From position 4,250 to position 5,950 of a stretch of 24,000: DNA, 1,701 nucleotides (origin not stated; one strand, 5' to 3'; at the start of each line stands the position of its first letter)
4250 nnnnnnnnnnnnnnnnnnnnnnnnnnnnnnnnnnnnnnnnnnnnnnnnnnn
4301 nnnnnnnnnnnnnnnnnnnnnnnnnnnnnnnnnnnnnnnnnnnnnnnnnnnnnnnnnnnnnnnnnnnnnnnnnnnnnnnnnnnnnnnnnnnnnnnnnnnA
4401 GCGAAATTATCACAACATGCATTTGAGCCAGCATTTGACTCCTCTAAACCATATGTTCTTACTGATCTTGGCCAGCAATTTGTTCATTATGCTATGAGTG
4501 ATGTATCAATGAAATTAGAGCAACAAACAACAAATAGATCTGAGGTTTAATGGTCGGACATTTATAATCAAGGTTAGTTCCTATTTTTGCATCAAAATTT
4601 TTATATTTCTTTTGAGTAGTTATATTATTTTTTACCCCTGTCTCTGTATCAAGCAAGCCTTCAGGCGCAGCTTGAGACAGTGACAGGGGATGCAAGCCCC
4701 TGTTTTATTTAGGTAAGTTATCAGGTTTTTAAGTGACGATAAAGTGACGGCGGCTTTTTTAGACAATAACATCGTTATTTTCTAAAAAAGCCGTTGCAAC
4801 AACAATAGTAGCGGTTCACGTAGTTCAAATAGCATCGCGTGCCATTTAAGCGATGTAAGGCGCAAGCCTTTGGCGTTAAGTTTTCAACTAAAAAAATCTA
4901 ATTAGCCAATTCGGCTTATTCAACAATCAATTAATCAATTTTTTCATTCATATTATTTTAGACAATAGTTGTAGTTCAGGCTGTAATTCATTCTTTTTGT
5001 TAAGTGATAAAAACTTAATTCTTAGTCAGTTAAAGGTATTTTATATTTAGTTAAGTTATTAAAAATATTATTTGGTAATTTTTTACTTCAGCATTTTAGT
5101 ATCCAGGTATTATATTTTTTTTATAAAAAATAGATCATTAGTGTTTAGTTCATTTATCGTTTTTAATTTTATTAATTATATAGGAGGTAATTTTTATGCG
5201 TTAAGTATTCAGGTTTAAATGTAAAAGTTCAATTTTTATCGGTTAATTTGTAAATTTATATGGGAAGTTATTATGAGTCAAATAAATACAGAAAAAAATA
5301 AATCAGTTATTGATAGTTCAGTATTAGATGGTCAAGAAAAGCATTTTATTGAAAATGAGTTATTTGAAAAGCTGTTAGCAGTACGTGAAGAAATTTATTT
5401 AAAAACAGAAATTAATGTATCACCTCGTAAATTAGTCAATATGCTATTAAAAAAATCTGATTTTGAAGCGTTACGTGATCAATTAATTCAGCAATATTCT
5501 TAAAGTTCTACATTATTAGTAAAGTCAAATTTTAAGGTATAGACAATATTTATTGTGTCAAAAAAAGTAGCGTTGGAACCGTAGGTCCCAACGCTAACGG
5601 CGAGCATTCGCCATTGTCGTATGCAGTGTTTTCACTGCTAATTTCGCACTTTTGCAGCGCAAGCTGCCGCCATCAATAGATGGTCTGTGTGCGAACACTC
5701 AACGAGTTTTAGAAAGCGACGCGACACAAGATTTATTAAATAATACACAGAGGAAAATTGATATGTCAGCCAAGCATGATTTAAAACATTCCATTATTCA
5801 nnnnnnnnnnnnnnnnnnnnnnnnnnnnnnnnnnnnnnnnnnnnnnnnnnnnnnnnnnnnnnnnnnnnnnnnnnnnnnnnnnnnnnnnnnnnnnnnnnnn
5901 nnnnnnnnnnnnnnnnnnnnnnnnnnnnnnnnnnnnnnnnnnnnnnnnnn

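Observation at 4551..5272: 720-bp gene-free block packed with same-orientation repeat families and a 19-bp-stem hairpin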

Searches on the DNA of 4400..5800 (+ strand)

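Call 12: search_dna_similar(query=window:4400-5800:+, collection=plasmids, mode=distant)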
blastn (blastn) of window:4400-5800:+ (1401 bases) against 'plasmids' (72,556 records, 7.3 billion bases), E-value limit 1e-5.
No match.

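Call 15: search_dna_similar(query=window:4400-5800:+, collection=phages, mode=distant)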
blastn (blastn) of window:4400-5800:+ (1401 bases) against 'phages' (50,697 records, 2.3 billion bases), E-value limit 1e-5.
No match.

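Call 52: search_rna_families(source=window, start=4500, end=5800, threshold=evalue, max_evalue=10)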
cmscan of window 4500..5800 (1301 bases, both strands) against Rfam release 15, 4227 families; matches with E-value up to 10: 10.
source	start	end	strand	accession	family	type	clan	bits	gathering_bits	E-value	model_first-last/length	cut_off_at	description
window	4748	4796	+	RF03257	mir-4427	Gene; miRNA;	-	22.2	86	0.087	9-60/68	no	mir-4427 microRNA precursor family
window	4749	4795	+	RF03366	mir-3122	Gene; miRNA;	-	20.9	92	0.81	1-73/73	no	mir-3122 microRNA precursor family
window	4743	4801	-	RF00694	mir-137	Gene; miRNA;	CL00092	18.9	56.7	0.86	1-72/72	no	mir-137 microRNA precursor family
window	4517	4594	-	RF00329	snoZ162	Gene; snRNA; snoRNA; CD-box;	-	18.8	45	1.7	1-88/88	no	Small nucleolar RNA Z162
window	5368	5447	-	RF00537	snoMe28S-Am2634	Gene; snRNA; snoRNA; CD-box;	-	17.8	50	9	1-97/97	no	Small nucleolar RNA Me28S-Am2634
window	5501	5571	+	RF00541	snopsi28S-2876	Gene; snRNA; snoRNA; HACA-box;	-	16.8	100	4.1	67-137/143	no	Small nucleolar RNA psi28S-2876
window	4748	4796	-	RF01061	mir-548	Gene; miRNA;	-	16.8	90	6.5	1-84/84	no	mir-548 microRNA precursor family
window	4757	4787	-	RF01191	SNORD121A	Gene; snRNA; snoRNA; CD-box;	-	16.5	44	9.9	1-82/82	no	Small nucleolar RNA SNORD121A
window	4635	4691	+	RF03030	salivarius-1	Gene; sRNA;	-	16.2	50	4.8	1-56/56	no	salivarius-1 RNA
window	4846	4952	-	RF01295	SCARNA7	Gene; snRNA; snoRNA; scaRNA;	-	14.8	65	0.43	1-330/330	no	Small Cajal body-specific RNA 7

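Call 98: build_rna_model(alignment_id=A6, structure=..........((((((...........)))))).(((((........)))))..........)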
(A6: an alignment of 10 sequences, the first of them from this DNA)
Model R1 built from alignment A6 (10 sequences, 62 columns); structure: as given.
model positions 58; base pairs 11; branch points 1; effective number of sequences 4.73; information 0.961 bits per position. Calibrated on 0.2 Mb of random sequence (short: E-values are rough).
structure used (alignment columns):
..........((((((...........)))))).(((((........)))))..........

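Call 99: search_with_rna_model(model_id=R1, sources=[window, L002, L003, L004, L005, L006, L007, L008, L009, L010, L011, L012, L013, L014, L015, L016, L017, L018, L019, L020, L021, L022, L023, L024, L025, L026, L027, L028, L029, L030, L031, L032, L033, L034, L035, L036, L037, L038, L039, L040, L041, L042, L043, L044, L045, L046, L047, L048, L049, L050, L051, L052, L053, L054, L055, L056, L057, L058, L059, L060, L061, L062, L063, L064, L065, L066, L067, L068, L069, L070, L071, L072, L073, L074, L075, L076, L077, L078, L079, L080, L083, L084, L085, L087, L089, L090, L092, L094, L096, L099, L100, L101, L171, L172, L173, L161, L163, L166, L164], max_evalue=1)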
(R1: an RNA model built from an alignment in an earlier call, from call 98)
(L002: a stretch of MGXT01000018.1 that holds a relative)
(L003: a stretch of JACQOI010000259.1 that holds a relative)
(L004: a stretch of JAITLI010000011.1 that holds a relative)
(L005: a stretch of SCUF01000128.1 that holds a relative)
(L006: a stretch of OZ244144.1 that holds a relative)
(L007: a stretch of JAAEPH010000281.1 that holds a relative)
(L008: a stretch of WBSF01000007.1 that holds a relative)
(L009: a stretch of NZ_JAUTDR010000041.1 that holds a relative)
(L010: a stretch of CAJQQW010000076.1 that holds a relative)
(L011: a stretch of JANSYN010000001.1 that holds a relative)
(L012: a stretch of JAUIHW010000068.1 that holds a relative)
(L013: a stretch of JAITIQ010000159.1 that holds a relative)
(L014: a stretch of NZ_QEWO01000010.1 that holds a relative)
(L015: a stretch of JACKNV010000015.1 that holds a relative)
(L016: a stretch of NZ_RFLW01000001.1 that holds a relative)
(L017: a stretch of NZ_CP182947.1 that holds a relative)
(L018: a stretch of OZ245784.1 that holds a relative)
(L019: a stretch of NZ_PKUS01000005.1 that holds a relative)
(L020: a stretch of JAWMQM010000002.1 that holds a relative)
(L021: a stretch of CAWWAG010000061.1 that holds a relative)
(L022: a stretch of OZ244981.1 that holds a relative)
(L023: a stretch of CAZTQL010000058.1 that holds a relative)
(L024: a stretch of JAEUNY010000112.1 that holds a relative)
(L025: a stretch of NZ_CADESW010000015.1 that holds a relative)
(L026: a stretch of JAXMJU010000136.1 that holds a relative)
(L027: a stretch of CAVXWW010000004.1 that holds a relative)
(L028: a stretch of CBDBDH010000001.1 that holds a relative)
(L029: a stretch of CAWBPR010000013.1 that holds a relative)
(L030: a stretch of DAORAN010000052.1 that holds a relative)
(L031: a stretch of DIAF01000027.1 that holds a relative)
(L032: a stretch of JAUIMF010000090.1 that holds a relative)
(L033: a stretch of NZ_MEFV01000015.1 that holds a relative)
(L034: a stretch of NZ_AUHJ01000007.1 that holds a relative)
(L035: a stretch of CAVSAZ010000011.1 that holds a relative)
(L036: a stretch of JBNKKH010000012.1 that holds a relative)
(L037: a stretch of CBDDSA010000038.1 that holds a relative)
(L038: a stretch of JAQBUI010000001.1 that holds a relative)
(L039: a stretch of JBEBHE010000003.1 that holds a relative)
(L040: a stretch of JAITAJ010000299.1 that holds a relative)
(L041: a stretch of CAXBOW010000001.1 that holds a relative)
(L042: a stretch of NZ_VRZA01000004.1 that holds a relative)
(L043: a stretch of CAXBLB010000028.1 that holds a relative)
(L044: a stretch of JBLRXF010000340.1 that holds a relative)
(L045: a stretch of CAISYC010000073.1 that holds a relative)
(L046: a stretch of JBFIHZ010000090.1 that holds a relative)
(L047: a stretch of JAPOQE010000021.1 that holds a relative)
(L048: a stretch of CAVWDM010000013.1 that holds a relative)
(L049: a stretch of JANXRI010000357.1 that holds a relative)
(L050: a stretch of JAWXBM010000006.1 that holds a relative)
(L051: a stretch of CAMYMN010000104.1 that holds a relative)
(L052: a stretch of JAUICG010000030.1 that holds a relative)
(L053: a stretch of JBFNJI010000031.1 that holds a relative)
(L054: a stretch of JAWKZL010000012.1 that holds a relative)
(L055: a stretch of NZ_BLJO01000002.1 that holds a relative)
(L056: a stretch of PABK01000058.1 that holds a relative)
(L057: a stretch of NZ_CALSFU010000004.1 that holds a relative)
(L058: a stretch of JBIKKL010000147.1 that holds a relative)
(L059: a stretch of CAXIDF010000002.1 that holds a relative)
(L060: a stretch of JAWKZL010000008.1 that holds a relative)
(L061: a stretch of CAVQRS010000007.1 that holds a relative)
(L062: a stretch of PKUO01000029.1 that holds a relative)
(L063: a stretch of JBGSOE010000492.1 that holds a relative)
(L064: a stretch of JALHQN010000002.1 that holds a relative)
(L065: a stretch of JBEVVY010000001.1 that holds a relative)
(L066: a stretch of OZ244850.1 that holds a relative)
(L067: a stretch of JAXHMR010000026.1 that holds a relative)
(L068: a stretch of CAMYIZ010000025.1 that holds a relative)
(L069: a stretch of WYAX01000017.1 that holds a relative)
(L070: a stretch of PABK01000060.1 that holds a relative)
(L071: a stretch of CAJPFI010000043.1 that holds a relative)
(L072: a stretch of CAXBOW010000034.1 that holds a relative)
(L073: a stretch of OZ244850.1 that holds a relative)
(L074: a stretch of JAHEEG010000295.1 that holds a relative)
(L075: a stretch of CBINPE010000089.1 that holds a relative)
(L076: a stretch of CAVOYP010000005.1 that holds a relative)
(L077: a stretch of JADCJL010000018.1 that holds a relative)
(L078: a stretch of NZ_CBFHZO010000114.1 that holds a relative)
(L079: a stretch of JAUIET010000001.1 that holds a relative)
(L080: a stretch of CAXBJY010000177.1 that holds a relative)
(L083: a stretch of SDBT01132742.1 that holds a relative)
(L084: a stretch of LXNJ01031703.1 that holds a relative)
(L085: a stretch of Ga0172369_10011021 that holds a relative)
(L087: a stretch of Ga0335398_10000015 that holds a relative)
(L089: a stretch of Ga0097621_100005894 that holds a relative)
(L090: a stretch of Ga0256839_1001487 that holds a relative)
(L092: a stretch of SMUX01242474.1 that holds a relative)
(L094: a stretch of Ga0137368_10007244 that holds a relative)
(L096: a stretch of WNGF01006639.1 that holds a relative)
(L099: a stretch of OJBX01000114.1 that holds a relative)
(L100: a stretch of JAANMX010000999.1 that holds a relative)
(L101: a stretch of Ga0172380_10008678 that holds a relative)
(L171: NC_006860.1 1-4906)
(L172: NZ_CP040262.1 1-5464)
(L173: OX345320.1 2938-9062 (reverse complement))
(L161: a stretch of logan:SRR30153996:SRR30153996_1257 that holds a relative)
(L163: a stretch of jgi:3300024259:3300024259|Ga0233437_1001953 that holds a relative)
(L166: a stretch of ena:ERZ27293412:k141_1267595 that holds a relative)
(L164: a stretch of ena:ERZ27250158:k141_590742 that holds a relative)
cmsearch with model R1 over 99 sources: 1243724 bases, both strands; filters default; matches with E-value up to 1: 6.
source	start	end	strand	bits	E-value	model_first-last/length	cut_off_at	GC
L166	2610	2667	+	78.2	3.7e-23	1-58/58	no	0.48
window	4823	4880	+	75.8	2.7e-22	1-58/58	no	0.48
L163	4076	4133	+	73.1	2.3e-21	1-58/58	no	0.4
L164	2958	3015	+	73.1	2.3e-21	1-58/58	no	0.4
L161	134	191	+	70.5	1.9e-20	1-58/58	no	0.48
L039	14005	14046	+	14.6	0.65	1-58/58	no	0.43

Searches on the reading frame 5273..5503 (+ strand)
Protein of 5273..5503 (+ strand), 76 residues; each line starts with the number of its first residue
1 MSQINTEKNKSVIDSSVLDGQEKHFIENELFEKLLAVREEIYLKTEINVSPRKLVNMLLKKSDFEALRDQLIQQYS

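Call 8: search_protein_families(library=pfam, proteins=[window:5273-5503:+], max_evalue=0.01)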
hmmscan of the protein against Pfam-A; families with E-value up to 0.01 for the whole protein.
window:5273-5503:+ (76 aa): 0 families

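Call 13: search_protein_families(library=ncbifam, proteins=[window:5273-5503:+], max_evalue=0.01)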
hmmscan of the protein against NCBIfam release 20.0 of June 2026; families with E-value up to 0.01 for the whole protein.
window:5273-5503:+ (76 aa): 0 families

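Call 14: search_protein_families(library=phrogs, proteins=[window:5273-5503:+], max_evalue=0.01)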
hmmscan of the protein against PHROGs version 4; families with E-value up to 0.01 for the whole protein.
window:5273-5503:+ (76 aa): 0 families

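Call 94: search_protein_families(library=pfam, proteins=[window:5273-5503:+], max_evalue=1)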
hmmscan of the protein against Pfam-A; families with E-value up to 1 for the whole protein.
window:5273-5503:+ (76 aa): 0 families

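Call 105: find_homologous_proteins(query=window:5273-5500:+, max_evalue=0.001)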
Query window:5273-5500:+ (76 aa): 28 proteins with E <= 0.001 among 29 candidates.
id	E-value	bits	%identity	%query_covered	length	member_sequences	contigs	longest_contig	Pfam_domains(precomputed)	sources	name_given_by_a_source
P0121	1.9e-39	150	100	100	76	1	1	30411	-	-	-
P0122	3.7e-39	149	99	100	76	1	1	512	-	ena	-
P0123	7.5e-39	148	99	100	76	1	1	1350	-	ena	-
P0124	9.6e-38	144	96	100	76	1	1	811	-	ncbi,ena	-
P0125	1.0e-35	138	91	100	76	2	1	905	-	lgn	-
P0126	1.9e-31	124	87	100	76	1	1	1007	-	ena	-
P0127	2.9e-31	124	87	100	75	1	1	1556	-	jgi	jgi:hypothetical protein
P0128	1.5e-29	118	82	100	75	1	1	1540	-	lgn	-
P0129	6.0e-29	117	79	100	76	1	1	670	-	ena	-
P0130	2.3e-28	115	75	100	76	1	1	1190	-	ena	-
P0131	4.3e-28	114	74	100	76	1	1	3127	-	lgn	-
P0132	4.7e-28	114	79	100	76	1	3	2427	-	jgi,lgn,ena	-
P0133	6.1e-28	113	72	100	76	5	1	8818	-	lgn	-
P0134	1.8e-27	112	79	100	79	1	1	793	-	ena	-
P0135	8.3e-26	107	73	100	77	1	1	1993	-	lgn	-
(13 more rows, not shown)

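Call 106: find_encoding_contigs(protein=P0127, flank=2000, max_places=2)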
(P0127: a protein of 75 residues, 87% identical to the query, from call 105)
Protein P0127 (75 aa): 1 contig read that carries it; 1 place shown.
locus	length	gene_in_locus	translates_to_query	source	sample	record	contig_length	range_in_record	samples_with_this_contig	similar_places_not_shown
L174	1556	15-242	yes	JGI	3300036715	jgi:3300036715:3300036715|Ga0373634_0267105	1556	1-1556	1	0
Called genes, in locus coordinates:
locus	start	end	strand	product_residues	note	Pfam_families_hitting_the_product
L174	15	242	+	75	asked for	-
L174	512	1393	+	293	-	PF12834:Phage_int_SAM_2, PF12835:Integrase_1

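Call 107: find_encoding_contigs(protein=P0123, flank=2000, max_places=2)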
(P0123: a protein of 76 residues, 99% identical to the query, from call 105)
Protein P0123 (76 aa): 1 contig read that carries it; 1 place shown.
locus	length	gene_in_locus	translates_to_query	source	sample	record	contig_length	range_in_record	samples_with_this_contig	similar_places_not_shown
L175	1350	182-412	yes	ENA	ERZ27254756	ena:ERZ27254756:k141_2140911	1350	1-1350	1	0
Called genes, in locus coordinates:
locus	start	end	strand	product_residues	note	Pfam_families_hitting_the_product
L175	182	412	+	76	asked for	-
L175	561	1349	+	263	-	?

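Call 113: predict_structure(alignment_id=A7)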
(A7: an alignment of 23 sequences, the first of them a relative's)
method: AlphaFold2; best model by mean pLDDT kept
length: 76 residues; sequences in the alignment: 23
mean_pLDDT: 72.0   pTM: 0.50
mean pLDDT of the five models: 72.0, 69.3, 65.1, 64.2, 51.3
residues with pLDDT >= 90: 3; 70-90: 47; 50-70: 5; < 50: 21
segments of 3 or more residues with pLDDT < 50: 1-21
pLDDT, mean of each block of 10 residues (from residue 1): 43 45 65 89 87 86 83 82
secondary structure, 60 per line:
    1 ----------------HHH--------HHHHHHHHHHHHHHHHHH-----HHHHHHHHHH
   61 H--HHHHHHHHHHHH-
elements in order: H28-45 H51-61 H64-75

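Call 115: fold_search(model_id=the predicted structure, library=pdb)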
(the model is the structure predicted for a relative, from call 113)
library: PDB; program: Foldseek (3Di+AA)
matches with E <= 10: 15; with E <= 0.001: 0
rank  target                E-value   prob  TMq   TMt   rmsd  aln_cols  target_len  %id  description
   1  8dac_B                4.2e+00  0.12  0.37  0.45   5.4        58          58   19  Coevolved affibody-Z domain pair LL2.c22 (released 2023-07-26)
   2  4nsr_B                5.7e+00  0.06  0.26  0.22  11.4        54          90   26  Crystal structure of the Immunity protein (released 2014-04-16)
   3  2go7_A                7.3e+00  0.08  0.33  0.15   6.6        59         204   22  CRYSTAL STRUCTURE OF A HYDROLASE FROM HALOACID DEHALOGENASE-LIKE FAMILY (SP_2064) FROM STREPTOCOCCUS PNEUMONIAE TIGR4  (released 2006-05-23)
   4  8daa_B                7.8e+00  0.13  0.42  0.51   4.9        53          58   13  Coevolved affibody-Z domain pair LL2.c7 (released 2023-07-26)
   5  5z5m_B                7.8e+00  0.08  0.34  0.11   7.8        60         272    8  Crystal structure of (S)-allantoin synthase (released 2018-11-21)
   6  5x3v_A                7.8e+00  0.06  0.25  0.07   9.2        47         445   19  Structure of human SHMT2 protein mutant (released 2018-02-14)
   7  2dam_MODEL_1_A        8.3e+00  0.12  0.44  0.49   5.4        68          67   16  Solution Structure of the Novel Identified UBA-like Domain in the N-terminal of Human ETEA Protein (released 2006-06-14)
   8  3i76_A                8.3e+00  0.04  0.29  0.12   8.4        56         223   21  The crystal structure of the orthorhombic form of the putative HAD-hydrolase YfnB from Bacillus subtilis bound to magn (released 2009-07-21)
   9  3add_A                8.3e+00  0.04  0.29  0.13  10.4        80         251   15  Crystal structure of O-phosphoseryl-tRNA kinase complexed with selenocysteine tRNA and AMPPNP (crystal type 3) (released 2010-07-28)
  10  6tgj_A                8.8e+00  0.06  0.29  0.31   7.5        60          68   18  RNA-binding domain of RNase M5 (released 2020-09-30)
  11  2mu2_MODEL_1_A        8.8e+00  0.05  0.25  0.26   6.5        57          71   19  NMR structure of the cap domain of NP_346487.1, a putative phosphoglycolate phosphatase from Streptococcus pne (released 2014-09-24)
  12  9qky_A                9.4e+00  0.06  0.34  0.17   9.6        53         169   11  The structure of the DNA-binding domain of Nuclear Factor 1 X bound to NFI consensus DNA sequence (released 2025-09-17)
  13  6smn_D                9.4e+00  0.06  0.26  0.06   9.3        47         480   11  A. thaliana serine hydroxymethyltransferase isoform 2 (AtSHMT2) in complex with methotrexate (released 2020-01-08)
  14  3tjz_C                9.4e+00  0.05  0.32  0.18   7.8        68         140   13  Crystal Structure of Arf1 Bound to the gamma/zeta-COP Core Complex (released 2012-02-22)
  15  6rfq_P                1.0e+01  0.02  0.19  0.12   9.0        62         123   11  Cryo-EM structure of a respiratory complex I assembly intermediate with NDUFAF2 (released 2018-10-10)
